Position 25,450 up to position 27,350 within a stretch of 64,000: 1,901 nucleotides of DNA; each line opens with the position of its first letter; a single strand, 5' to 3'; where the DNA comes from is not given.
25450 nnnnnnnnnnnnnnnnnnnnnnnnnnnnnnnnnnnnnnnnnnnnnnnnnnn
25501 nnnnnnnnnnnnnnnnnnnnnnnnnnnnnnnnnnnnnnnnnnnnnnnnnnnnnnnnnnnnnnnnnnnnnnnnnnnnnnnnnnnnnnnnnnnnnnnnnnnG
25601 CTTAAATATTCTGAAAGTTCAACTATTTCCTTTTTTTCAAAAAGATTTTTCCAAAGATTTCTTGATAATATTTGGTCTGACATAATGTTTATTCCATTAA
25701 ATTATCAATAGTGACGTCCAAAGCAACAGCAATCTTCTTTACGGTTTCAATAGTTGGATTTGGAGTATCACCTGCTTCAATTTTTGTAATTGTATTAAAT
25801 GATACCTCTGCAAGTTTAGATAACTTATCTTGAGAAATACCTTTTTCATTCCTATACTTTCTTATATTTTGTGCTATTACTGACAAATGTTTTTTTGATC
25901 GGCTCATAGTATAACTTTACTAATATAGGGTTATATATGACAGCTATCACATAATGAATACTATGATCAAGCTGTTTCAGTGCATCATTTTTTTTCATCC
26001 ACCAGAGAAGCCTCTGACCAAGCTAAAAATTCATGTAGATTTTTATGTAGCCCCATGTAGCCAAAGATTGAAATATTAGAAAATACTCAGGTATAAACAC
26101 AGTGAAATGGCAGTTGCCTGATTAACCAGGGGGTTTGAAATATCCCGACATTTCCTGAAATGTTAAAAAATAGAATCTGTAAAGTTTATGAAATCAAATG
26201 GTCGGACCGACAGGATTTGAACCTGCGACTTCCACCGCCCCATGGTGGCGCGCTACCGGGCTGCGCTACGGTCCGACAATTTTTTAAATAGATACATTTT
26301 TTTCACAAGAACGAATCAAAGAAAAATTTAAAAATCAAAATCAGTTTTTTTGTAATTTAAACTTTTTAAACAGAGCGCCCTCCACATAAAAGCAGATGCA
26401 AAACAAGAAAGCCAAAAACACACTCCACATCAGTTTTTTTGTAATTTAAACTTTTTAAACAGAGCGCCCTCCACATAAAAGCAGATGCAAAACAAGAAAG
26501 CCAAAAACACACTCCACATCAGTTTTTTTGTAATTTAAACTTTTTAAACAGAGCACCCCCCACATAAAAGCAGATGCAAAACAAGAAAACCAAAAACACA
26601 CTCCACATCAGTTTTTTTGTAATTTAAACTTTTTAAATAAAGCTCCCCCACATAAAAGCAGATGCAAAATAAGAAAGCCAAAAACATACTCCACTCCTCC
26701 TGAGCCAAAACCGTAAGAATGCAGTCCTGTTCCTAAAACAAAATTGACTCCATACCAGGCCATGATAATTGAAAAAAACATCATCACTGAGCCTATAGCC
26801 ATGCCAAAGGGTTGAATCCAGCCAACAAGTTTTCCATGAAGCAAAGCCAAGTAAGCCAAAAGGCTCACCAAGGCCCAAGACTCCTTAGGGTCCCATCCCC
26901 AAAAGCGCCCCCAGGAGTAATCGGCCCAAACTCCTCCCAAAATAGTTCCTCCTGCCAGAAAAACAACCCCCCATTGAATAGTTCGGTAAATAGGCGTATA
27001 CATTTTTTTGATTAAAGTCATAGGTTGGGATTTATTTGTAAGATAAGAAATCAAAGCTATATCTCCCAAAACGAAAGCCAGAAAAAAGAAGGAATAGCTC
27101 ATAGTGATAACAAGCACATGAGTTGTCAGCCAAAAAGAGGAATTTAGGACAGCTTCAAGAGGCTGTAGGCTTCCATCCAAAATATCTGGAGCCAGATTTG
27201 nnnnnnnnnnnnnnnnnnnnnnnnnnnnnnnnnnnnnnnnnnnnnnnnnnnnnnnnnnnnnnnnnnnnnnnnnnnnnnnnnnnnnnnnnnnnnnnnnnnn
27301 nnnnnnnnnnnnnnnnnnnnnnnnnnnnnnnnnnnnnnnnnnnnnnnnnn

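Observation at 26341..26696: The 89-bp tandem array copies the ccsBA 3' end and keeps three intact, stop/start-overlapping 29-aa hydrophobic mini-ORFs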

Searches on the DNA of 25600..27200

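Call 25: search_rna_families(source=window, start=25600, end=27200, threshold=evalue, max_evalue=1)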
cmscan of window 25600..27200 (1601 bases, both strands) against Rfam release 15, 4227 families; matches with E-value up to 1: 3.
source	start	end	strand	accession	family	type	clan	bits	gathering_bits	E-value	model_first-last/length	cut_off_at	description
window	26202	26275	-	RF00005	tRNA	Gene; tRNA;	CL00001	61.1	29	2.2e-12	1-71/71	no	tRNA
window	26072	26237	+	RF02194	HPnc0260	Gene; antisense;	-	45.1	59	0.002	1-156/156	no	Bacterial antisense RNA HPnc0260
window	26201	26275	+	RF04354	Plastid-ycf2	Cis-reg;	-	20.2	65.7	0.41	1-75/75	no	Plastid-ycf2 5UTR RNA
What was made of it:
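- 26199..26275 (-): tRNA-Pro (anticodon GGG), on the same strand as ccsBA. No sampled relative has it downstream of ccsBA. Rfam tRNA, 61 bits (call 25).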

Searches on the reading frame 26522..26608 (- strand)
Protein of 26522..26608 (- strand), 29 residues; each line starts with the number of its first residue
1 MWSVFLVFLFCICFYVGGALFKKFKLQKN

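Call 6: search_protein_families(library=pfam, proteins=[window:26522-26608:-], max_evalue=0.01)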
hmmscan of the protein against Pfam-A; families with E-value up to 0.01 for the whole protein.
seq(29 aa): 0 families
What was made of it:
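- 26519..26608 (-): Mini-ORF 1, 29 aa: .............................. Its ATG overlaps the ccsBA TGA (TGATG). No Pfam hit (call 6).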
